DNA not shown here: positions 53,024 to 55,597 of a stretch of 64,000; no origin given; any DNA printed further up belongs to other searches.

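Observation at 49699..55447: Coupled operon: 757-aa polytopic membrane protein, then yejE, yejF, HD hydrolase and small 4-TM protein, with no yejA or yejB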

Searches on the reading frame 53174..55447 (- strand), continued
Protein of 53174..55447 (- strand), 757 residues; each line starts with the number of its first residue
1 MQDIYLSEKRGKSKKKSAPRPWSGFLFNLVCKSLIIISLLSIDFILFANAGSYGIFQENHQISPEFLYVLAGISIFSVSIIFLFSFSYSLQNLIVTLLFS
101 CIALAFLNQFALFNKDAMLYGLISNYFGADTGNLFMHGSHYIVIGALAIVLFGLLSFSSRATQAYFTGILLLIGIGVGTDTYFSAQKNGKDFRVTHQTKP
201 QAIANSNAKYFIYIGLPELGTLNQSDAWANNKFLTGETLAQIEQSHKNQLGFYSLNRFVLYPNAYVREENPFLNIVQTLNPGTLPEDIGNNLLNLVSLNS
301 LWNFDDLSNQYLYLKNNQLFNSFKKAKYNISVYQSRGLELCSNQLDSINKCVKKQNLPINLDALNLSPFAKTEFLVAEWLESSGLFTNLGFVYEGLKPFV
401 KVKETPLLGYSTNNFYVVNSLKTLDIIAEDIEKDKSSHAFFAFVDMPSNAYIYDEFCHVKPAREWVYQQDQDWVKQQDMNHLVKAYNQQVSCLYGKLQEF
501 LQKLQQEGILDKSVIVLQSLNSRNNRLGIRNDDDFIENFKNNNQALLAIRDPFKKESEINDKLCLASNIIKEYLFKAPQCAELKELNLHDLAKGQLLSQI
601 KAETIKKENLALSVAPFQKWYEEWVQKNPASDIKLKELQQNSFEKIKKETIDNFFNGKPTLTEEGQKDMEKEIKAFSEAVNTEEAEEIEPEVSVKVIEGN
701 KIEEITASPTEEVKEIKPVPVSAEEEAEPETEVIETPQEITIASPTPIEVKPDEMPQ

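Call 34: search_protein_representatives(alignment_id=A1)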
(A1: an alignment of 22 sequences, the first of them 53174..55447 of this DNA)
Query: 22 sequences, 732 profile positions. Proteins with E-value up to 0.001 (for the whole library): 990; up to 1e-10: 534; up to 1e-30: 155. The best 150 are listed.
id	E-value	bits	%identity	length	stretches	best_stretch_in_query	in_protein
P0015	3.9e-287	970.8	-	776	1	1-730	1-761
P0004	1.3e-274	929.4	-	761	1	1-725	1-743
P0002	4.1e-274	927.8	-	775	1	1-728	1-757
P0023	2.3e-251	852.6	-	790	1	1-721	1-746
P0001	8.6e-247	837.4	-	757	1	7-717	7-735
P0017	1.8e-240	816.6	-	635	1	6-636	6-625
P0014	6.1e-240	814.8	-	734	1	1-729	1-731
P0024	1.1e-230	784.1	-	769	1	1-682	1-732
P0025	1.4e-228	777.3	-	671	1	20-663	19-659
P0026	6.0e-225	765.2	-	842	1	1-722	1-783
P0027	2.4e-223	760.0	-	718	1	1-706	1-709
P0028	1.8e-220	750.4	-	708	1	1-702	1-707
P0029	1.1e-219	747.8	-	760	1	1-715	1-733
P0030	1.9e-219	747.1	-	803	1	1-723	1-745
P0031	6.8e-215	732.0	-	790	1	1-725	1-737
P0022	2.4e-202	690.5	-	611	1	13-630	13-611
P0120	1.4e-84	301.1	-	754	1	18-713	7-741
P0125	1.4e-73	264.8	-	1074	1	16-710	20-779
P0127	3.8e-72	260.0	-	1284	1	37-693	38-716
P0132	3.3e-68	247.1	-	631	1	40-585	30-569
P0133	1.2e-66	241.9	-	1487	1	7-681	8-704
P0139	7.9e-61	222.6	-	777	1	33-708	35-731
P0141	1.9e-56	208.1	-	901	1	38-700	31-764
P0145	2.0e-51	191.5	-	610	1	41-575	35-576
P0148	9.5e-49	182.7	-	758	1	36-594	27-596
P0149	4.1e-48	180.6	-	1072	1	7-708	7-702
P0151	7.3e-43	163.3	-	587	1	167-631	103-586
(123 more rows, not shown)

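Call 35: search_protein_families(library=pfam, proteins=[P0125, P0127, P0133, P0132, P0145, P0148, P0151, P0139, P0141, P0149], max_evalue=0.01)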
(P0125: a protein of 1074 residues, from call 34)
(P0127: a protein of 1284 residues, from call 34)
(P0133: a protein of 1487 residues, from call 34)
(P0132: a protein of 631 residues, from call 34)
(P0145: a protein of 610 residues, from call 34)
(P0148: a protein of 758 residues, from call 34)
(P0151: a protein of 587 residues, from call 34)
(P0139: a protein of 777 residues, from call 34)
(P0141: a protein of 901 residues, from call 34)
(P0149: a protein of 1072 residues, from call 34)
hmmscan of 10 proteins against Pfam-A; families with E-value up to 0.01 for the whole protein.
P0125 (1074 aa): 0 families

P0127 (1284 aa): 1 family
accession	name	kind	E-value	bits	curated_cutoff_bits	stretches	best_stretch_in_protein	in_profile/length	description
PF00884.28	Sulfatase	-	0.00033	20.5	25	1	425-537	148-248/301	Sulfatase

P0133 (1487 aa): 1 family
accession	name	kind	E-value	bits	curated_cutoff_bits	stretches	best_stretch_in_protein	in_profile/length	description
PF00884.28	Sulfatase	-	0.0066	16.2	25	0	421-534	145-250/301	Sulfatase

P0132 (631 aa): 2 families
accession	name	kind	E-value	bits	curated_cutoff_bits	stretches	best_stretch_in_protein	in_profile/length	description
PF00884.28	Sulfatase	-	8.5e-06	25.7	25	1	401-502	149-245/301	Sulfatase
PF02995.22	DUF229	-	0.0022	17.2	25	1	446-533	289-367/496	Protein of unknown function (DUF229)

P0145 (610 aa): 1 family
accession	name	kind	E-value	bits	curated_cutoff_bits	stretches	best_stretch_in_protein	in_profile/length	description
PF00884.28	Sulfatase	-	0.0024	17.7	25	1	317-523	84-247/301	Sulfatase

P0148 (758 aa): 0 families

P0151 (587 aa): 1 family
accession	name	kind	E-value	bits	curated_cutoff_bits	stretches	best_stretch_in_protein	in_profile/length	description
PF00884.28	Sulfatase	-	0.0035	17.1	25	0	257-481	67-256/301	Sulfatase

P0139 (777 aa): 0 families

P0141 (901 aa): 1 family
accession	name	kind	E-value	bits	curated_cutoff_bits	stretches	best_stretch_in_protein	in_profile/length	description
PF00884.28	Sulfatase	-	0.00029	20.7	25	1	317-557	79-268/301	Sulfatase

P0149 (1072 aa): 0 families
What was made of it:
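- On LtaS / EptA / OpgB-type phosphotransferases and sulfatases (alkaline-phosphatase superfamily enzymes): Distant family members show weak Pfam Sulfatase hits (call 35).
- Distant family members give sub-threshold Pfam Sulfatase hits (call 35).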

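Call 40: fold_search(model_id=the predicted structure, library=pdb)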
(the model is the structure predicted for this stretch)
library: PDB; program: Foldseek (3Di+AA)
matches with E <= 10: 448; with E <= 0.001: 127
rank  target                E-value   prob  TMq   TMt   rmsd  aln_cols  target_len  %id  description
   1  6pt4_B                6.0e-07  1.00  0.29  0.44  11.0       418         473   14  Crystal structure of apo PsS1_NC (released 2019-09-25)
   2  6v8q_A                6.8e-07  1.00  0.23  0.30  16.0       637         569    9  Structure of an inner membrane protein required for PhoPQ regulated increases in outer membrane cardiolipin (released 2020-03-18)
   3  6xlp_A                7.5e-07  1.00  0.23  0.29  15.0       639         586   10  Structure of the essential inner membrane lipopolysaccharide-PbgA complex (released 2020-08-26)
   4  6pt6_B                1.4e-06  1.00  0.28  0.43   9.9       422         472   13  Crystal structure of PsS1_NC C84S in complex with i-neocarratetraose (released 2019-09-25)
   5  6pt6_A                1.4e-06  1.00  0.29  0.44  10.0       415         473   14  Crystal structure of PsS1_NC C84S in complex with i-neocarratetraose (released 2019-09-25)
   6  5fgn                  1.4e-06  1.00  0.24  0.33  19.6       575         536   11  Integral membrane protein lipooligosaccharide phosphoethanolamine transferase A (EptA) from Neisseria meningitidis (released 2017-02-15)
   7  6ptk_A                1.7e-06  1.00  0.28  0.42   9.7       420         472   14  Crystal structure of the sulfatase PsS1_NC C84A with bound sulfate ion (released 2019-09-25)
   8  4miv_B                2.2e-06  1.00  0.26  0.39   8.5       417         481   11  Crystal Structure of Sulfamidase, Crystal Form L (released 2014-05-14)
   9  6pt4_A                2.7e-06  1.00  0.28  0.42   9.8       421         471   14  Crystal structure of apo PsS1_NC (released 2019-09-25)
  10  6ptk_D                3.6e-06  1.00  0.28  0.43   9.9       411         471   14  Crystal structure of the sulfatase PsS1_NC C84A with bound sulfate ion (released 2019-09-25)
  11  9nww_B                3.6e-06  1.00  0.26  0.35  21.1       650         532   12  Single-particle cryo-EM structure of the first variant of mobilized colistin resistance (MCR-1) in its ligand-bound st (released 2025-12-17)
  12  4miv_F                3.8e-06  1.00  0.25  0.37   9.3       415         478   11  Crystal Structure of Sulfamidase, Crystal Form L (released 2014-05-14)
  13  4miv_C                4.6e-06  1.00  0.26  0.39   8.5       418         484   11  Crystal Structure of Sulfamidase, Crystal Form L (released 2014-05-14)
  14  4uoo_A                5.0e-06  1.00  0.26  0.43  15.9       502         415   10  Structure of lipoteichoic acid synthase LtaS from Listeria monocytogenes (released 2014-08-27)
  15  4mhx_A                5.5e-06  1.00  0.26  0.39   8.7       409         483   11  Crystal Structure of Sulfamidase (released 2014-05-14)
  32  6v8q_B                1.5e-05  1.00  0.23  0.29  17.7       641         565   10  Structure of an inner membrane protein required for PhoPQ regulated increases in outer membrane cardiolipin (released 2020-03-18)
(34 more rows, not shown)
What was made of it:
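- On PbgA / YejM / LapC: Foldseek matches 6v8q and 6xlp over about 637 columns (call 40).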

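Call 41: find_encoding_contigs(protein=P0127, flank=8000, max_places=2)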
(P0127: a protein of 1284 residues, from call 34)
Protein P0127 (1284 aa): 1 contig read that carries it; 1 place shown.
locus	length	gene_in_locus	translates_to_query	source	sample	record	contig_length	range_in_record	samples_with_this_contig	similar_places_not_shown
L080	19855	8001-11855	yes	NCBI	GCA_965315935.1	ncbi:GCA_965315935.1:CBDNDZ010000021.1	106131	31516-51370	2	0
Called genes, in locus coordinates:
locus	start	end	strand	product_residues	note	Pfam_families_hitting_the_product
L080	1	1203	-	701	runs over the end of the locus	PF22745:Nlig-Ia, PF01653:DNA_ligase_aden, PF03120:OB_DNA_ligase, PF03119:DNA_ligase_ZBD, PF12826:HHH_2, PF00533:BRCT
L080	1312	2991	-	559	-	PF02463:SMC_N, PF13476:AAA_23 (weak), PF13304:AAA_21 (faint)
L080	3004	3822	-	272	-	PF13512:TPR_18, PF13525:YfiO, PF13174:TPR_6 (faint), PF13428:TPR_14 (faint)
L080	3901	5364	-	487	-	PF00171:Aldedh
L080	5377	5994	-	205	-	-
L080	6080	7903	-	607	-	PF13432:TPR_16, PF13432:TPR_16, PF14559:TPR_19, PF13432:TPR_16, PF00515:TPR_1, PF13424:TPR_12, PF00515:TPR_1, PF07719:TPR_2, +29 more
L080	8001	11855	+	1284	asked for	-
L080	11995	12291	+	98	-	PF00462:Glutaredoxin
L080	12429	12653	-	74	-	PF13467:RHH_4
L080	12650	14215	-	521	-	PF05681:Fumerase, PF05683:Fumerase_C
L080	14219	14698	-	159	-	PF04386:SspB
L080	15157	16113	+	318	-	PF02511:Thy1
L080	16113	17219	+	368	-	PF12221:HflK_N, PF01145:Band_7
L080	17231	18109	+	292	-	PF01145:Band_7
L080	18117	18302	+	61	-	PF09838:DUF2065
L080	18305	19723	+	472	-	PF00089:Trypsin, PF13365:Trypsin_2, PF00595:PDZ, PF13180:PDZ_2, PF17820:PDZ_6, PF00595:PDZ (weak)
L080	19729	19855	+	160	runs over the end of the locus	PF04364:DNA_pol3_chi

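Call 43: list_cluster_members(proteins=[P0127, P0133, P0132, P0145, P0151, P0125, P0148, P0141, P0139, P0120])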
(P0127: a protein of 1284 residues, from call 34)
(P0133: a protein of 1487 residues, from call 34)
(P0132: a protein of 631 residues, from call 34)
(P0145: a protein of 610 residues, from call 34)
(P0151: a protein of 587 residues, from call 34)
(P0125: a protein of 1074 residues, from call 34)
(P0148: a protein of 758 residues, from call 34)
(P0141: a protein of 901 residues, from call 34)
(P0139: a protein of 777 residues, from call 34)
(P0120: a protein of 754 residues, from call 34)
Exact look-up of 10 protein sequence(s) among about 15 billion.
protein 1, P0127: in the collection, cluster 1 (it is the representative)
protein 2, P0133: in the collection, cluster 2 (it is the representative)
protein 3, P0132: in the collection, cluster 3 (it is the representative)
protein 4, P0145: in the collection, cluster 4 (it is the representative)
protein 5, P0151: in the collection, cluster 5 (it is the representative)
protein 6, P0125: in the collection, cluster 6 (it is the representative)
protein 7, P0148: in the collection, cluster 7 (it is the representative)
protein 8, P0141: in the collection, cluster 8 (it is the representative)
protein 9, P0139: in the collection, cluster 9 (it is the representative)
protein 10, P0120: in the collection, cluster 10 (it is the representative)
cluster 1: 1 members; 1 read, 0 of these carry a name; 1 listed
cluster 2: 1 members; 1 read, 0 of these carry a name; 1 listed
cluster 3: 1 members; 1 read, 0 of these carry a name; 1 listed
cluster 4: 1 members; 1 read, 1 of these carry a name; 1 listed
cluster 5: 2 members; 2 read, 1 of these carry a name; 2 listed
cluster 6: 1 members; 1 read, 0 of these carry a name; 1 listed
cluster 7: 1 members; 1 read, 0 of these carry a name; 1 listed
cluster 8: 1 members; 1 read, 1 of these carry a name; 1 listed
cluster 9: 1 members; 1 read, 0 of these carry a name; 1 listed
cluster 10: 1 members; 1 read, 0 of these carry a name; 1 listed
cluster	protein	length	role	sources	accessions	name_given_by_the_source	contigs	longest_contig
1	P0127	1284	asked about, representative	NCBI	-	-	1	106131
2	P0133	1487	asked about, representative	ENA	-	-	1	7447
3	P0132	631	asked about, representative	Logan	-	-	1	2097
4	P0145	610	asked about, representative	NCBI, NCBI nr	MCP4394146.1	MAG: acyltransferase [Alphaproteobacteria bacterium] | acyltransferase [Alphaproteobacteria bacterium]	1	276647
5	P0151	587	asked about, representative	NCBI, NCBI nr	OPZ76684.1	MAG: hypothetical protein BWY78_01295 [Alphaproteobacteria bacterium ADurb.Bin438]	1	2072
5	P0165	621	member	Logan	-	-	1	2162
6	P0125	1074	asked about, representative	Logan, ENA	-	-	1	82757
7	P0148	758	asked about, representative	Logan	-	-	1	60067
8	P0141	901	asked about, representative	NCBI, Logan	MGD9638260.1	MAG: hypothetical protein AB7U85_04295 [Alphaproteobacteria bacterium]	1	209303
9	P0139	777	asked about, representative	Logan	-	-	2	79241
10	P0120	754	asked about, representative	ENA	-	-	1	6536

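Call 44: find_encoding_contigs(protein=P0145, flank=6000, max_places=1)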
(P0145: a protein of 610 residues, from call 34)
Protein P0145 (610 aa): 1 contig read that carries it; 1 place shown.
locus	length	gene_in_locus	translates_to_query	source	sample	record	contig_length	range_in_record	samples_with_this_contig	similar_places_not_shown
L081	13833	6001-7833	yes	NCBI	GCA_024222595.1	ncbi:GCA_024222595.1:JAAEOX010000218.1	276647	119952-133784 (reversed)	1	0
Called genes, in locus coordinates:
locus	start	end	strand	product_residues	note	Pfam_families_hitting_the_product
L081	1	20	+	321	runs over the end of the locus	PF14237:GYF_2, PF01987:AIM24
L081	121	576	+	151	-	PF22381:Staph_reg_Sar_Rot, PF12802:MarR_2, PF13463:HTH_27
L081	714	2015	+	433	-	PF00206:Lyase_1, PF10397:ADSL_C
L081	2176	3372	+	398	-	PF01476:LysM, PF23473:LysM3_LYK4_5 (faint), PF01476:LysM, PF01551:Peptidase_M23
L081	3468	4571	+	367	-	PF07719:TPR_2 (faint), PF13428:TPR_14 (faint), PF14559:TPR_19 (weak)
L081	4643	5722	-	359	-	-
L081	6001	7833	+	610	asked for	-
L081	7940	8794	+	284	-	-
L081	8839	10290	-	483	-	PF01523:PmbA_TldD_1st, PF19290:PmbA_TldD_2nd, PF19289:PmbA_TldD_3rd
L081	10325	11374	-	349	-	PF01116:F_bP_aldolase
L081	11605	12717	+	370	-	PF02119:FlgI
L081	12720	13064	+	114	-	-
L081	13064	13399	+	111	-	PF10135:Rod-binding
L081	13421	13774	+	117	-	-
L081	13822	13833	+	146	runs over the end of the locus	PF05130:FlgN (faint)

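Call 45: find_encoding_contigs(protein=P0141, flank=6000, max_places=1)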
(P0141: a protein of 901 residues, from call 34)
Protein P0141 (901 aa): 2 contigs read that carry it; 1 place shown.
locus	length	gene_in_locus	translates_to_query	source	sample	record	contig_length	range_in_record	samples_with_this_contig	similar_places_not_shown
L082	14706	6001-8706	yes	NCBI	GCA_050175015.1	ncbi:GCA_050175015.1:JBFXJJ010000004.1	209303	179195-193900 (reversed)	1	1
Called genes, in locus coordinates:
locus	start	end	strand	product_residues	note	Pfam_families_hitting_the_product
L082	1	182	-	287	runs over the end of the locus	PF14805:THDPS_N_2, PF25084:LbH_EIF2B (faint), PF00132:Hexapep (weak), PF14602:Hexapep_2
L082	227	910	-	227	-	PF00702:Hydrolase, PF13419:HAD_2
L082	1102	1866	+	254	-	-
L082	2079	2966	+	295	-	PF00140:Sigma70_r1_2 (weak), PF04542:Sigma70_r2, PF04545:Sigma70_r4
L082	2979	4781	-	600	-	PF13432:TPR_16, PF00515:TPR_1, PF13424:TPR_12, PF25063:ARM_TT21_C, PF13424:TPR_12, PF13432:TPR_16, PF14559:TPR_19, PF13414:TPR_11, +46 more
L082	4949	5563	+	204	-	PF00163:Ribosomal_S4, PF01479:S4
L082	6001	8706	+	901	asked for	-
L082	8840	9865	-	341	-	PF08240:ADH_N, PF16912:Glu_dehyd_C, PF00107:ADH_zinc_N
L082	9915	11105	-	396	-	PF00155:Aminotran_1_2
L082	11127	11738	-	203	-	-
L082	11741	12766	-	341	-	PF20573:DUF6782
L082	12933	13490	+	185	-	PF04011:LemA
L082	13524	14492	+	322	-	PF01435:Peptidase_M48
